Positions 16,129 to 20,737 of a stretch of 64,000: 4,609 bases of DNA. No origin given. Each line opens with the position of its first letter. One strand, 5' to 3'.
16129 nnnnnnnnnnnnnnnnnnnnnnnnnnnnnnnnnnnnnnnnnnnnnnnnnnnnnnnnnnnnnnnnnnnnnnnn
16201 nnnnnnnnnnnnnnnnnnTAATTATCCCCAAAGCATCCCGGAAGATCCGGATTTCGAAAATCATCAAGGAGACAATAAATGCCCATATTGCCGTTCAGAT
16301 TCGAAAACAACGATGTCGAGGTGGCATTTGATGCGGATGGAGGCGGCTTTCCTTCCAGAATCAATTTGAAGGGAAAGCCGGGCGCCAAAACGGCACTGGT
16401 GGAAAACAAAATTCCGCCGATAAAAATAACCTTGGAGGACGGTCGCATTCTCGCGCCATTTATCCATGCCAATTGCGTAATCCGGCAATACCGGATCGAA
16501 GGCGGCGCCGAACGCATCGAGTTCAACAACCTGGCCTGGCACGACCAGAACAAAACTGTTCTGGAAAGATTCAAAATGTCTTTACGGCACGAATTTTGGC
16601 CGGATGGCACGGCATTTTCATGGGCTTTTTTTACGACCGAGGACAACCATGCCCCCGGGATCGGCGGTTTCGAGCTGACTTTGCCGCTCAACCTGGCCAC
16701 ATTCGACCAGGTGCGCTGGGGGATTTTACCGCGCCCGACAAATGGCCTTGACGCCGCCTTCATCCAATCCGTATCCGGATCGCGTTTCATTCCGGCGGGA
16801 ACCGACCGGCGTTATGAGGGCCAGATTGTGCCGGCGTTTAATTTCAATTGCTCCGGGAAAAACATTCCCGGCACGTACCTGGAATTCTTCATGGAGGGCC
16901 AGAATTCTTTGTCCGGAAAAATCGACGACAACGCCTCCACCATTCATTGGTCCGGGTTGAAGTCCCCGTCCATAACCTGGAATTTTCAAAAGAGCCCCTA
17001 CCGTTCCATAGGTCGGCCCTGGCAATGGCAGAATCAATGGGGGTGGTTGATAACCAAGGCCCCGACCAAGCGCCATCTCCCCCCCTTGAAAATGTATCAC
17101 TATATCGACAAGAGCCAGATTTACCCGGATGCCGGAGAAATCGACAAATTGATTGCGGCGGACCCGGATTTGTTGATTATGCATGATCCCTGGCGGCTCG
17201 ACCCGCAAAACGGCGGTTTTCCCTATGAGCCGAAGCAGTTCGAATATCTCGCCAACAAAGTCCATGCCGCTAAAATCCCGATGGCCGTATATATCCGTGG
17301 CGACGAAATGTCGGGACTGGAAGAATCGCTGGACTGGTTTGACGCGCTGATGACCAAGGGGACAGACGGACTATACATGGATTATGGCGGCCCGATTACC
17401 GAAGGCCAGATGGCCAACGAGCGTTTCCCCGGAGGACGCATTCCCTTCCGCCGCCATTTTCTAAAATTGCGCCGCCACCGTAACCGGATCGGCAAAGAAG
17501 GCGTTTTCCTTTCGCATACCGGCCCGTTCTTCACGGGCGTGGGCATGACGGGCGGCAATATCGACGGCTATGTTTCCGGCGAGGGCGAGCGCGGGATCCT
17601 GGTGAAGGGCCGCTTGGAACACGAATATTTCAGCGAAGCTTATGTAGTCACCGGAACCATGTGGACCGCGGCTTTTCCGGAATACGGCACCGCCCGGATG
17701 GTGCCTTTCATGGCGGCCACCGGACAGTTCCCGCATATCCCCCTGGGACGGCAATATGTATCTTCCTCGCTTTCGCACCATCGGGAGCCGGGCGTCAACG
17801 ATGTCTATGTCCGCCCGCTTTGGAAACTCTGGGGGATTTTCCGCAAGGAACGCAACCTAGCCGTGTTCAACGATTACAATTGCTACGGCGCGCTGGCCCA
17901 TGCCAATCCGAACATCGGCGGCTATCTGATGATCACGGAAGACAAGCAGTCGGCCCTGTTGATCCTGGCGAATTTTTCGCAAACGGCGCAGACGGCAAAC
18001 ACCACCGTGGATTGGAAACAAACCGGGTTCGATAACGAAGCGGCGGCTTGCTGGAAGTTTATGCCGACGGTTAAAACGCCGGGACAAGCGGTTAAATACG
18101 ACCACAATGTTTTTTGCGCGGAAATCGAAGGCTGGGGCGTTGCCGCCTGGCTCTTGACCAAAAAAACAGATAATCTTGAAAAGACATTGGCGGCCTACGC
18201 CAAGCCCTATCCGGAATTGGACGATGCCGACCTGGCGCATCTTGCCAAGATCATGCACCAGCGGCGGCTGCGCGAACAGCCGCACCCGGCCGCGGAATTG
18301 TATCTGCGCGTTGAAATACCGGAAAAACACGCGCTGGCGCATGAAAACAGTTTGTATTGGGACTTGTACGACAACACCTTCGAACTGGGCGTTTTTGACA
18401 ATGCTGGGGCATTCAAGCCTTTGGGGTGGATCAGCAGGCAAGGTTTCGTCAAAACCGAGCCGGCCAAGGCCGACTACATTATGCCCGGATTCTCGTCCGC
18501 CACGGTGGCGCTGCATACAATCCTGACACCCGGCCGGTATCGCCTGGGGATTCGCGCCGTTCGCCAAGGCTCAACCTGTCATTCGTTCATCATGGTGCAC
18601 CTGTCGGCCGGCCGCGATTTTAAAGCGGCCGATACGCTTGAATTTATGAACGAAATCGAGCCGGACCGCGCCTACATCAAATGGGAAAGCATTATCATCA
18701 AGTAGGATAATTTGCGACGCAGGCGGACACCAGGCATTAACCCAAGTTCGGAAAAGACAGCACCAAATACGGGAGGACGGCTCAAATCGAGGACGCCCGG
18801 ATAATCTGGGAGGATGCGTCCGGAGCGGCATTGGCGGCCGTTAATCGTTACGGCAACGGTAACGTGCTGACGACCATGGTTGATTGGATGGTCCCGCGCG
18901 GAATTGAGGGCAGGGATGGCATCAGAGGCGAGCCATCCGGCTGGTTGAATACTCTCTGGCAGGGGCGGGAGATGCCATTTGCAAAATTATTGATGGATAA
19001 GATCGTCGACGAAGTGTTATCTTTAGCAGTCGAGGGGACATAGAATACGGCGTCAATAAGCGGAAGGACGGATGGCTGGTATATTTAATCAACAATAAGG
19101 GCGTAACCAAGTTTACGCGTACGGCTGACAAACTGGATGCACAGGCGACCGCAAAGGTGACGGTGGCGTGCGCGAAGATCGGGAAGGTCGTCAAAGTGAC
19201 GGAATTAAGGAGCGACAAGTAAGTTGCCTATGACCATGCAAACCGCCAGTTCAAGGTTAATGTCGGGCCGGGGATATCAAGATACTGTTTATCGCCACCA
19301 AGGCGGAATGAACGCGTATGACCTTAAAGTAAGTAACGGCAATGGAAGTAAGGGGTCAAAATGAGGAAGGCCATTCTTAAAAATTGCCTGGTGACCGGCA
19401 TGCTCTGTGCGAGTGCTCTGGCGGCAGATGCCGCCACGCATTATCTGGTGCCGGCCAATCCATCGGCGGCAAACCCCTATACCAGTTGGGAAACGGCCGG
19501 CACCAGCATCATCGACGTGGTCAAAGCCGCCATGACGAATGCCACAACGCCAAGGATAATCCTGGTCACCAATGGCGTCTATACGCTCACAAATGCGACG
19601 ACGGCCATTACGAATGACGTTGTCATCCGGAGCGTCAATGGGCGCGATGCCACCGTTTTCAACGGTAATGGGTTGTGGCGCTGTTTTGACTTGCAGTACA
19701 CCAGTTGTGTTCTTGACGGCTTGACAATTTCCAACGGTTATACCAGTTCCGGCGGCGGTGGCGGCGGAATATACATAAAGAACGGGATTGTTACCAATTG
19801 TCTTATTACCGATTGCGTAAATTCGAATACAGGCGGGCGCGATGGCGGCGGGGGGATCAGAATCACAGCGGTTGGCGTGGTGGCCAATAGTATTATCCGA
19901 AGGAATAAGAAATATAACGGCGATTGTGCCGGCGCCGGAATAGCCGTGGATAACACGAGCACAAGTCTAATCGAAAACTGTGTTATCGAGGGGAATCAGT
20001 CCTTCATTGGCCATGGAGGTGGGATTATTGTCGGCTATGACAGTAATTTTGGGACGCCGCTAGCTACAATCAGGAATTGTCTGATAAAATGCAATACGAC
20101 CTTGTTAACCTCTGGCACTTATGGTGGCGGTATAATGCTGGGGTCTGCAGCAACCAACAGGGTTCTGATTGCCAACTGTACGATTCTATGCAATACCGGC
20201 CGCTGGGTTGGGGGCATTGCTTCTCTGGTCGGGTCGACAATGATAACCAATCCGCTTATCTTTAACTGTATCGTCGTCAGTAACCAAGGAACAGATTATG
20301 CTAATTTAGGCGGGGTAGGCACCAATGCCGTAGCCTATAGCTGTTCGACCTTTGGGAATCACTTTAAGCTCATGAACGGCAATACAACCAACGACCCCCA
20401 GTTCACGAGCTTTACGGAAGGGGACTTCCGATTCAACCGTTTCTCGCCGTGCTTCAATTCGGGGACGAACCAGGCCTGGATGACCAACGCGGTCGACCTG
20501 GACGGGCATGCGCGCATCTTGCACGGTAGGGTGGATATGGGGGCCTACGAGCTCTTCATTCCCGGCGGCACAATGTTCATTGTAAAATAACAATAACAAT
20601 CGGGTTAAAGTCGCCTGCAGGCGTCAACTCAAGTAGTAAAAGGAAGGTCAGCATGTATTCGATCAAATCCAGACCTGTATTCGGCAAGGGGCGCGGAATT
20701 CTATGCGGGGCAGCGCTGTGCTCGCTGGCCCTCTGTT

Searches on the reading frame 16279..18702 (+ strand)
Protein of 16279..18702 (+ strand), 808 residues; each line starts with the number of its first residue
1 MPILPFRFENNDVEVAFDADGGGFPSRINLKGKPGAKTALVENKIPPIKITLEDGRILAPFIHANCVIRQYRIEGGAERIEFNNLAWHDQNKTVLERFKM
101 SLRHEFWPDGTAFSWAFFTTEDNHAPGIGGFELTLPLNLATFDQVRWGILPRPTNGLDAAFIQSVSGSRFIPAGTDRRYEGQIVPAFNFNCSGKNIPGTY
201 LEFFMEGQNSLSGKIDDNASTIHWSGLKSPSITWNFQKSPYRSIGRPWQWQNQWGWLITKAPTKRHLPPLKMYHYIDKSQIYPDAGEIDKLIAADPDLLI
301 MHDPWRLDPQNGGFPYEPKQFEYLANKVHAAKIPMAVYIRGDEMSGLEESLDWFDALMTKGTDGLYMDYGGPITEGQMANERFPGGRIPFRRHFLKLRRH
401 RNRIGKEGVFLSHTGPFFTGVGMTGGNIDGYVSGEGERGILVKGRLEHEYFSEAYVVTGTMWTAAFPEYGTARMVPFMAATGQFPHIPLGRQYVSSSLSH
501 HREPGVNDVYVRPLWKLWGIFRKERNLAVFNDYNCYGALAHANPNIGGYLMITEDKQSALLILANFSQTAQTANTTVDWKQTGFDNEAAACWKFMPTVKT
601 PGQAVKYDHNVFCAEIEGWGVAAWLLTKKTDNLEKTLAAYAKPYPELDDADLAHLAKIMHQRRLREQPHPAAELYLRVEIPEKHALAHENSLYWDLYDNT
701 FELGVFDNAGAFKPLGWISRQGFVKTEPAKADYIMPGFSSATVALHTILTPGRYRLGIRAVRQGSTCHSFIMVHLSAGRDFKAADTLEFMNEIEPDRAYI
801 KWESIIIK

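Call 11: search_protein_families(library=pfam, proteins=[window:16279-18702:+], max_evalue=0.001)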
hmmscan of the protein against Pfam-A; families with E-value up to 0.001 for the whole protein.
window:16279-18702:+ (808 aa): 0 families

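Call 47: search_protein_families(library=ncbifam, proteins=[window:16279-18702:+], max_evalue=0.01)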
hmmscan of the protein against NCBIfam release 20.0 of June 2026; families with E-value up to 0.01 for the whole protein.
window:16279-18702:+ (808 aa): 0 families

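Call 60: search_solved_structures(query=window:16279-18702:+, max_evalue=1)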
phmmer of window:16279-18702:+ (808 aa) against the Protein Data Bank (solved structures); distinct sequences matched with E-value up to 1: 0.

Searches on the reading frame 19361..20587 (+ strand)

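Call 11: search_protein_families(library=pfam, proteins=[window:19361-20587:+], max_evalue=0.001)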
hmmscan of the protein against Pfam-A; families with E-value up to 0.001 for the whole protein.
window:19361-20587:+ (409 aa): 0 families

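Call 47: search_protein_families(library=ncbifam, proteins=[window:19361-20587:+], max_evalue=0.01)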
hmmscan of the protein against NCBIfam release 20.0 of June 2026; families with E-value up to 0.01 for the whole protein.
window:19361-20587:+ (409 aa): 2 families
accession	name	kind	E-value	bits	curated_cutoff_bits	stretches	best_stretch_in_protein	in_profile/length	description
TIGR04247.1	NosD_copper_fam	subfamily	2.6e-06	26.3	300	1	55-210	2-146/377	nitrous oxide reductase family maturation protein NosD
NF041518.1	choice_anch_Q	domain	7.1e-06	26.2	25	1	358-398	19-57/58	choice-of-anchor Q domain-containing protein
